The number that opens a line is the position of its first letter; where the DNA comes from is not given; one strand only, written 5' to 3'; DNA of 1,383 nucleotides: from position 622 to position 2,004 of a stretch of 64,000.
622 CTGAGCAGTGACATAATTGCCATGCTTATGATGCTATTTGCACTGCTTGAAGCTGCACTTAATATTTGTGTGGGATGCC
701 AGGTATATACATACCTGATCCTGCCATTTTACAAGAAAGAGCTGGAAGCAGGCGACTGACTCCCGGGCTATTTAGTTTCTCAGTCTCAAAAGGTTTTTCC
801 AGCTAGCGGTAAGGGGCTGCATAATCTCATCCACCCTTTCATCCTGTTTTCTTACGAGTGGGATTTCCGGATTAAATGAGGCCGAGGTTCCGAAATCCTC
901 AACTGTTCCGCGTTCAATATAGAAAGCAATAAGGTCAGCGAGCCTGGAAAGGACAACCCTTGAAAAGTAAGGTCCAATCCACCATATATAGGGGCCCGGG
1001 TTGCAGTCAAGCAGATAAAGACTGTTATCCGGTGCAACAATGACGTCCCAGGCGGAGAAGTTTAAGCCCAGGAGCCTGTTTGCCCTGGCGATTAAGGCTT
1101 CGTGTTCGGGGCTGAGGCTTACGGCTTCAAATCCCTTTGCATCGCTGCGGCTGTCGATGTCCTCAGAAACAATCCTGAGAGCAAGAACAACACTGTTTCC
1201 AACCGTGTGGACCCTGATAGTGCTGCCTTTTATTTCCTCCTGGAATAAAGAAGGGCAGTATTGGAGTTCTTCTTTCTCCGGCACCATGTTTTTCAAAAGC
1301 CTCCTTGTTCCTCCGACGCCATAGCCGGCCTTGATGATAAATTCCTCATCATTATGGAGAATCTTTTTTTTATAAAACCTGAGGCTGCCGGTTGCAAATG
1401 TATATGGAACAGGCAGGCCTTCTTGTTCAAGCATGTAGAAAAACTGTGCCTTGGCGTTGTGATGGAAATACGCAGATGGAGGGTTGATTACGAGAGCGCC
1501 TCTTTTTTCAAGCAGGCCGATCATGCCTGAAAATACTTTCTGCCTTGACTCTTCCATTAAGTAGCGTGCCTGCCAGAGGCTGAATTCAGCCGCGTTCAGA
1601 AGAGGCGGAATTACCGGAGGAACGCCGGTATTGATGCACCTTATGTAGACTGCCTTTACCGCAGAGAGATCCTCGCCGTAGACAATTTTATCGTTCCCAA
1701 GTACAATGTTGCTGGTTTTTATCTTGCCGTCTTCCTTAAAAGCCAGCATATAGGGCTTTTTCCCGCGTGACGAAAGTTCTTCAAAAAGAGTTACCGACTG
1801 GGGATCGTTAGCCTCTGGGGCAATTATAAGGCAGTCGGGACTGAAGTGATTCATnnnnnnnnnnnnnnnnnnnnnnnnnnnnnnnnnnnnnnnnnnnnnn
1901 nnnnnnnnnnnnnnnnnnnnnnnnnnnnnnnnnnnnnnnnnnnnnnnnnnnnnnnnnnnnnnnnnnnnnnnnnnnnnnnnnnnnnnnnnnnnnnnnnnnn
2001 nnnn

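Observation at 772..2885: Two ATP-grasp proteins, one degenerate, co-transcribed with the exporter: candidate precursor-modifying ligases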

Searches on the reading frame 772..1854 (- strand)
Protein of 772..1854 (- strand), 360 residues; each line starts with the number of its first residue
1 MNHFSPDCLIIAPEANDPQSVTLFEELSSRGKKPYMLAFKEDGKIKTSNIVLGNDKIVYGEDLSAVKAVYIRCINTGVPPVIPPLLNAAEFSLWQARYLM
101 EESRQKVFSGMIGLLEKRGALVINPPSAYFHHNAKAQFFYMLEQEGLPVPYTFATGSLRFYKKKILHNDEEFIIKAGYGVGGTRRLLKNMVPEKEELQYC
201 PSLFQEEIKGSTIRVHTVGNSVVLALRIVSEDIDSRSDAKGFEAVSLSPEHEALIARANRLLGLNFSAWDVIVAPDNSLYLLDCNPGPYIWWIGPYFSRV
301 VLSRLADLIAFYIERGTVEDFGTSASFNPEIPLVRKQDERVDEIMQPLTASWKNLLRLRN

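Call 4: search_protein_families(library=pfam, proteins=[window:772-1854:-], max_evalue=0.1)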
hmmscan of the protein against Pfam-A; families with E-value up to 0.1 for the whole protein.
window:772-1854:- (360 aa): 3 families
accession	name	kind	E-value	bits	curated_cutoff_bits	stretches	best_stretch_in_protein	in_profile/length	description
PF02655.19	ATP-grasp_3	-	7e-06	26.6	23.2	1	135-247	4-112/160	ATP-grasp domain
PF08443.16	RimK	-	0.00016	21.8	21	1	205-288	82-167/188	RimK-like ATP-grasp domain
PF14397.11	ATPgrasp_ST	-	0.05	13.2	31.4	0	123-183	10-74/278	Sugar-transfer associated ATP-grasp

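Call 5: search_protein_families(library=ncbifam, proteins=[window:772-1854:-], max_evalue=0.1)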
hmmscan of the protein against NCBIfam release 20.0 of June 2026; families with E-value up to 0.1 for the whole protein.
window:772-1854:- (360 aa): 10 families
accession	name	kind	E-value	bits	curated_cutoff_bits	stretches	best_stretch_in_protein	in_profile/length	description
TIGR04184.1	ATPgraspMvdD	equivalog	1.8e-13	50.4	475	1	61-304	61-313/321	MvdD family ATP-grasp ribosomal peptide maturase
TIGR04187.1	GRASP_SAV_5884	subfamily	2.3e-13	50.1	350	1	85-294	77-296/312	ATP-grasp ribosomal peptide maturase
TIGR00768.1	rimK_fam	subfamily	5.6e-12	45.6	143.4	1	113-288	66-255/276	RimK family alpha-L-glutamate ligase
NF040720.1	MptN_Meth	equivalog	6.4e-10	38.6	350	1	112-288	79-269/291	tetrahydromethanopterin:alpha-L-glutamate ligase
TIGR04185.1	ATPgraspMvdC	equivalog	1.7e-07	30.7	425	1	183-286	182-293/318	MvdC family ATP-grasp ribosomal peptide maturase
TIGR02144.1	LysX_arch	equivalog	0.00042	19.5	275.6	0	204-286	167-252/281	lysine biosynthesis protein LysX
NF007764.0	PRK10446.1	equivalog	0.0051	16.1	331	1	205-288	180-265/300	30S ribosomal protein S6--L-glutamate ligase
TIGR02658.1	TTQ_MADH_Hv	equivalog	0.057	12.2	454.45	0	110-185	137-213/358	methylamine dehydrogenase (amicyanin) large subunit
NF005315.0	PRK06849.1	equivalog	0.074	12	406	0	134-286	116-274/389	hypothetical protein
NF002351.0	PRK01318.1-1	equivalog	0.077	11.7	740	1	95-181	95-181/545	membrane protein insertase YidC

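Call 6: search_solved_structures(query=window:772-1854:-, max_evalue=1, show_alignments=2)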
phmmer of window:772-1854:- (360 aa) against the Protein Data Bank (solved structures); distinct sequences matched with E-value up to 1: 13.
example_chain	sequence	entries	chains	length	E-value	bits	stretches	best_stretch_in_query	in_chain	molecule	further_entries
7drm_A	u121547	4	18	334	5.6e-21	77.8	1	12-287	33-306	ATP-grasp domain-containing protein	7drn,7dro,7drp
7mgv_A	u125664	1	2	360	2.9e-08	36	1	108-309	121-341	CdnC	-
5ig9_A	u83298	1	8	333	4.9e-07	32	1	185-297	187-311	ATP grasp ligase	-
5ig8_A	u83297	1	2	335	0.00013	24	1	185-308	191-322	ATP grasp ligase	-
9bou_A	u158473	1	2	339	0.0017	20.3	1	98-301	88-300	MvdD-like pre-ATP grasp domain-containing protein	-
7m4s_A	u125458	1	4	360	0.015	17.2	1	192-287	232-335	AMdnB protein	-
7qyr_A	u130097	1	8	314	0.023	16.6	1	205-291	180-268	Probable alpha-L-glutamate ligase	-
7qys_A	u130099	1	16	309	0.061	15.2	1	204-300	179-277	Probable alpha-L-glutamate ligase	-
5zct_A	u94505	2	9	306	0.064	15.2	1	204-289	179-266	Ribosomal protein S6--L-glutamate ligase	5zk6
4iwx_A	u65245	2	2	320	0.073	15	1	204-289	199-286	Ribosomal protein S6 modification protein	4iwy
8zeh_A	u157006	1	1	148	0.26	13.1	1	222-296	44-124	Tp-Lhcr18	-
3wov_A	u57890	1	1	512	0.67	11.8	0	179-222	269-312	Oligosaccharyl transferase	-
2zag_A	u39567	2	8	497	0.85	11.5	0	174-225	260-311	Oligosaccharyl transferase stt3 subunit related protein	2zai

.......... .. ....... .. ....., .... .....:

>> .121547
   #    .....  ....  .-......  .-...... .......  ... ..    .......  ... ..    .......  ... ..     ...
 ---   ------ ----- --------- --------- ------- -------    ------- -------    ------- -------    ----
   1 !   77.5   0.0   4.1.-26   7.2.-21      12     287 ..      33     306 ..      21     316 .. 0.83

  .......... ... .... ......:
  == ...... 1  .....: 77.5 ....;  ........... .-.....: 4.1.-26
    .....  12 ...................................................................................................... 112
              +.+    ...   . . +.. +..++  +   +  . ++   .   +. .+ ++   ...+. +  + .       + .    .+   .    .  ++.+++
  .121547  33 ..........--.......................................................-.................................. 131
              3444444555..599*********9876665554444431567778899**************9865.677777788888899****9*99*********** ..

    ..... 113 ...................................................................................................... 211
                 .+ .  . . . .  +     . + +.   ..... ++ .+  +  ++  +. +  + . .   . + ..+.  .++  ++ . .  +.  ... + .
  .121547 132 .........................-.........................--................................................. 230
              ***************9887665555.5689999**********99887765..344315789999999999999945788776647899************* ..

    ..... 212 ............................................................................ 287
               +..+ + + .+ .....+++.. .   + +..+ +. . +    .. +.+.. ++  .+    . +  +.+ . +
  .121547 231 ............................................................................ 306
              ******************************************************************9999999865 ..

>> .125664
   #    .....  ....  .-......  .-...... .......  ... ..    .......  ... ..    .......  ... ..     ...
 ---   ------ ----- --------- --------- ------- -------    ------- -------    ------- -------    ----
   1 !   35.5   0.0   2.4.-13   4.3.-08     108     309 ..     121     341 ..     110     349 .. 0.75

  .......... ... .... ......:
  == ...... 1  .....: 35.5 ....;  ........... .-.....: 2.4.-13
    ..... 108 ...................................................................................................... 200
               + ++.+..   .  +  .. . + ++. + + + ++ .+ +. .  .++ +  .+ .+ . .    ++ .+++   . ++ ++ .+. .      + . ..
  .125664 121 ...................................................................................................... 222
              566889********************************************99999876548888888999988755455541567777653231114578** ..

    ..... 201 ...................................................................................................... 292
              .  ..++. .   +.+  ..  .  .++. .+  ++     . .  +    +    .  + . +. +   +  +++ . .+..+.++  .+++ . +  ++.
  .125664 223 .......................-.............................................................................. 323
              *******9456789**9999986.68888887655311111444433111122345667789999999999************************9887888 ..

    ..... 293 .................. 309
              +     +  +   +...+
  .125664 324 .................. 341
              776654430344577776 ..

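Call 9: find_homologous_proteins(query=window:772-1854:-)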
Query window:772-1854:- (360 aa): 43 proteins with E <= 0.001 among 2932 candidates.
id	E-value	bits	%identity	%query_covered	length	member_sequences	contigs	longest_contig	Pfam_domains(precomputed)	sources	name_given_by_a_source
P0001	3.3e-241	817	100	100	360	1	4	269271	PF02655.20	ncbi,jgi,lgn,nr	ncbi:MAG: ATP-grasp domain-containing protein [Ignavibacteria bacterium]|jgi:hypothetical protein|nr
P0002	7.5e-153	526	64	100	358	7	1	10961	-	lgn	-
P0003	5.3e-137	474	58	100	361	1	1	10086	-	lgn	-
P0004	7.0e-129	448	66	82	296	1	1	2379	-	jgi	jgi:hypothetical protein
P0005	3.8e-106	373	46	100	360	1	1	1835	PF08443.17,PF02655.20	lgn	-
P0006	4.7e-106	373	47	98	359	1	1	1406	PF02655.20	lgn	-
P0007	6.1e-105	369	47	98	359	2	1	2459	PF02655.20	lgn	-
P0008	2.9e-90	321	45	98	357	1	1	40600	-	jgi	jgi:hypothetical protein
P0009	1.6e-89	318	43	99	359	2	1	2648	-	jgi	jgi:hypothetical protein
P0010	1.1e-86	309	42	98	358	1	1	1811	-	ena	-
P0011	4.9e-85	303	41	98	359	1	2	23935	PF02655.20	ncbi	ncbi:MAG: RimK family alpha-L-glutamate ligase [Candidatus Kapaibacterium sp.]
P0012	5.8e-83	297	40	97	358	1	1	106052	PF02655.20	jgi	jgi:hypothetical protein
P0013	6.7e-83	296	41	98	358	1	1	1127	PF08443.17,PF02655.20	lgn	-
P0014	2.1e-82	295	40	99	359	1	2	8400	PF02655.20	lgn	-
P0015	1.6e-81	292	42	97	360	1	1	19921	PF26809.1,PF02655.20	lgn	-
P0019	2.1e-75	272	42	93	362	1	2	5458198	-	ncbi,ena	-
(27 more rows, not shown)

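Call 11: find_encoding_contigs(protein=P0019, flank=10000, max_places=2)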
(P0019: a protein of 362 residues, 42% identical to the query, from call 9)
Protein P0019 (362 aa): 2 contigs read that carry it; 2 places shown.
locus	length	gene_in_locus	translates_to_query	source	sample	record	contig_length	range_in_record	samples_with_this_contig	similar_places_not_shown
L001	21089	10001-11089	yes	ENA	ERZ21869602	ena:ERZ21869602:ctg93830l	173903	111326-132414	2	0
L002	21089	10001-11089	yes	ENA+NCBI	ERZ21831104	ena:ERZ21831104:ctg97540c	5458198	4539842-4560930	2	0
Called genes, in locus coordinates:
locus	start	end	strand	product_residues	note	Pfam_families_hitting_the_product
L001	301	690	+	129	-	PF08207:EFP_N, PF01132:EFP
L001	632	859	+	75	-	PF09285:Elong-fact-P_C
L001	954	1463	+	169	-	PF00364:Biotin_lipoyl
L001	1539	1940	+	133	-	PF00289:Biotin_carb_N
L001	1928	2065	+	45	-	PF02786:CPSase_L_D2 (weak)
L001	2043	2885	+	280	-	PF02786:CPSase_L_D2, PF02785:Biotin_carb_C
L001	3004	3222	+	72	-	PF01597:GCV_H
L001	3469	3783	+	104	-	PF01243:PNPOx_N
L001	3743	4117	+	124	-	PF01243:PNPOx_N, PF10590:PNP_phzG_C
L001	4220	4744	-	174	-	PF20221:DUF6580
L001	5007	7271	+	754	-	-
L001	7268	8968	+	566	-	PF02321:OEP (weak)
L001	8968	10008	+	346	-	-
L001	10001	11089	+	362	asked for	-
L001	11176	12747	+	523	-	PF00512:HisKA, PF02518:HATPase_c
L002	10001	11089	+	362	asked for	-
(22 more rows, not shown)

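Call 12: find_encoding_contigs(protein=P0012, flank=10000, max_places=2)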
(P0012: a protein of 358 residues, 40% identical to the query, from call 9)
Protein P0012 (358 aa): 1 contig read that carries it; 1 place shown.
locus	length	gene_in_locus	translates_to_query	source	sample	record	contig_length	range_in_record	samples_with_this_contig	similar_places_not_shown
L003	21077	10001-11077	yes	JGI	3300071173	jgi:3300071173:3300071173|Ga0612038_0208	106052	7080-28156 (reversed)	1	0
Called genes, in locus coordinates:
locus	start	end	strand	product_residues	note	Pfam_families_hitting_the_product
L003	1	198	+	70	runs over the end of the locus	-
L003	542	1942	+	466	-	PF26002:Beta-barrel_AprE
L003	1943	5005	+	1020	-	PF00027:cNMP_binding, PF03412:Peptidase_C39, PF00664:ABC_membrane, PF00005:ABC_tran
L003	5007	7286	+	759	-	PF12974:Phosphonate-bd (faint)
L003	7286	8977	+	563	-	-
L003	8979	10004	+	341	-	-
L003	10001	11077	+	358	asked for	PF02655:ATP-grasp_3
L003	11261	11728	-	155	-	-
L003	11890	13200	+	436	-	PF05698:Trigger_C (faint), PF13624:SurA_N_3 (faint)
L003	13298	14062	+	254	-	PF13145:Rotamase_2, PF00639:Rotamase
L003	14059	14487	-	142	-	-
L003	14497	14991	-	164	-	-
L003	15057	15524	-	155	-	-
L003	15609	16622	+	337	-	-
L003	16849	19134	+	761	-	PF00520:Ion_trans, PF08016:PKD_channel, PF22614:Slo-like_RCK, PF06241:Castor_Poll_mid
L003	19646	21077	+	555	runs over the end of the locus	PF13176:TPR_7 (faint), PF07719:TPR_2 (faint), PF13181:TPR_8 (faint), PF13374:TPR_10 (faint), PF13424:TPR_12 (weak), PF00515:TPR_1 (weak), PF13424:TPR_12, PF00512:HisKA (weak)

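Call 13: find_encoding_contigs(protein=P0002, flank=10000, max_places=2)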
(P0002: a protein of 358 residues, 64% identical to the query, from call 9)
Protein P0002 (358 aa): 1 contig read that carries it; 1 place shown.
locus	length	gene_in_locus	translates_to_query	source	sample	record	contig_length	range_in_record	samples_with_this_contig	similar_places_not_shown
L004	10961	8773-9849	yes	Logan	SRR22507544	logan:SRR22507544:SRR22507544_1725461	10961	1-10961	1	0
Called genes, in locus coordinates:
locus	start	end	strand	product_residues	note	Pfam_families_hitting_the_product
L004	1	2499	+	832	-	?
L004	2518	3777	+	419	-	PF00158:Sigma54_activat, PF14532:Sigma54_activ_2, PF00493:MCM, PF07728:AAA_5, PF25601:AAA_lid_14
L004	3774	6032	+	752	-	PF12974:Phosphonate-bd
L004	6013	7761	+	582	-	-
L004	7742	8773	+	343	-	-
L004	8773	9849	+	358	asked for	-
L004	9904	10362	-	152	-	PF14340:DUF4395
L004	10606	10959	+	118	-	?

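Call 17: find_related_loci(query=A1, collection=genome_contigs, flank=10000)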
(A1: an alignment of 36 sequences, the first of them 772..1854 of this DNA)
Query A1 (360 aa) in genome_contigs; peptide patterns used: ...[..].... (x = any residue, [..] = any of these).
22 stretches matched a pattern; 12 encode a relative of the query (tblastn E <= 1e-3); 12 distinct loci.
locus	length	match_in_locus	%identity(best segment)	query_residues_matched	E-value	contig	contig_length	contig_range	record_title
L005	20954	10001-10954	42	1-319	6e-80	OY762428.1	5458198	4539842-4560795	MAG: Candidatus Kapabacteria bacterium isolate a44c304e-2480-4604-92e3-6035b9b042d9 genome assembly, chromosome: 1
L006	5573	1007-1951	38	16-334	2e-66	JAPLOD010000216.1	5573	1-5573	MAG: Planctomycetota bacterium isolate LacPavin_0920_SED3_MAG_65_12 LacPavin_0920_SED3_scaffold_4044703, whole genome sh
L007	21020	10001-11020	36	16-350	3e-62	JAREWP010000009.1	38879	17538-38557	MAG: Candidatus Magnetocorallium paracelense isolate XS-1 k255_21565, whole genome shotgun sequence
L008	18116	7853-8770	36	16-319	1e-60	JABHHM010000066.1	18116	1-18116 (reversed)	MAG: Methylococcales bacterium isolate SI037_bin4 k141_2709257, whole genome shotgun sequence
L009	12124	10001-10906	38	23-324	1e-60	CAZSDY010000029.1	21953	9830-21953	MAG TPA_asm: uncultured Ectothiorhodospiraceae bacterium isolate binchicken_co275_180 genome assembly, contig: NODE_2990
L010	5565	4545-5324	42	60-318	1e-59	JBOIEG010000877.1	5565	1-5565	MAG: Gammaproteobacteria bacterium isolate H1-B1_maxbin2.bin.5_sub k127_2111080, whole genome shotgun sequence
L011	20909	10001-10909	37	18-319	8e-59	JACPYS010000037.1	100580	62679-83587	MAG: Betaproteobacteria bacterium isolate NC_groundwater_869_Pr1_S2p5_64_25 Montesol18_S2p5_coassembly_scaffold_638997,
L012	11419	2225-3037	39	61-332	7e-58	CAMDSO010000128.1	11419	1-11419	MAG: Bordetella parapertussis isolate TrH-03may19-76 genome assembly, contig: TrH-03may19-C11542, whole genome shotgun s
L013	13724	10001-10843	38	27-306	3e-55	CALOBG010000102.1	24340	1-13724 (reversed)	MAG: uncultured Gammaproteobacteria bacterium isolate LOGT_bin.0044 genome assembly, contig: contig_140707, whole genome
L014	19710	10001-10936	33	16-326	9e-55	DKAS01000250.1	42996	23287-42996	MAG TPA_asm: Proteobacteria bacterium UBA6920 UBA6920_contig_3122, whole genome shotgun sequence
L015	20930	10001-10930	34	19-329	1e-54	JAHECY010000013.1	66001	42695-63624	MAG: Gammaproteobacteria bacterium isolate Ww183 NODE_597_length_66001_cov_4.450698, whole genome shotgun sequence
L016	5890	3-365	39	239-359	1e-24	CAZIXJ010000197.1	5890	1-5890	MAG TPA_asm: uncultured Hyphomicrobiales bacterium isolate SRP332253_co1_21 genome assembly, contig: NODE_21668_length_5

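Call 25: predict_structure(alignment_id=A1)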
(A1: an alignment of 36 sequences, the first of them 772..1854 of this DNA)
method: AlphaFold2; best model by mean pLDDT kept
length: 360 residues; sequences in the alignment: 36
mean_pLDDT: 88.0   pTM: 0.87
mean pLDDT of the five models: 88.0, 87.0, 85.9, 85.8, 85.4
residues with pLDDT >= 90: 190; 70-90: 156; 50-70: 12; < 50: 2
segments of 3 or more residues with pLDDT < 50: none
pLDDT, mean of each block of 10 residues (from residue 1): 84 92 96 93 83 89 95 74 87 92 88 94 87 86 97 90 81 83 81 76 91 94 93 76 94 96 93 97 86 91 96 93 71 85 83 80
secondary structure, 60 per line:
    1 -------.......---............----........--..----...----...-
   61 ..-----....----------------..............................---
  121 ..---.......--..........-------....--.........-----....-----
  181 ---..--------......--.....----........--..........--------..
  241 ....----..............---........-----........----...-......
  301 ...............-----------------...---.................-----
elements in order: E8-14 H18-29 E34-41 E50-52 E57-59 E68-71 H88-117 H126-132 H135-144 E152-155 H158-166 E172-175 H194-199 E202-206 E211-218 E221-230 E239-244 H249-262 E266-273 E279-286 H295-315 E333-335 H339-355
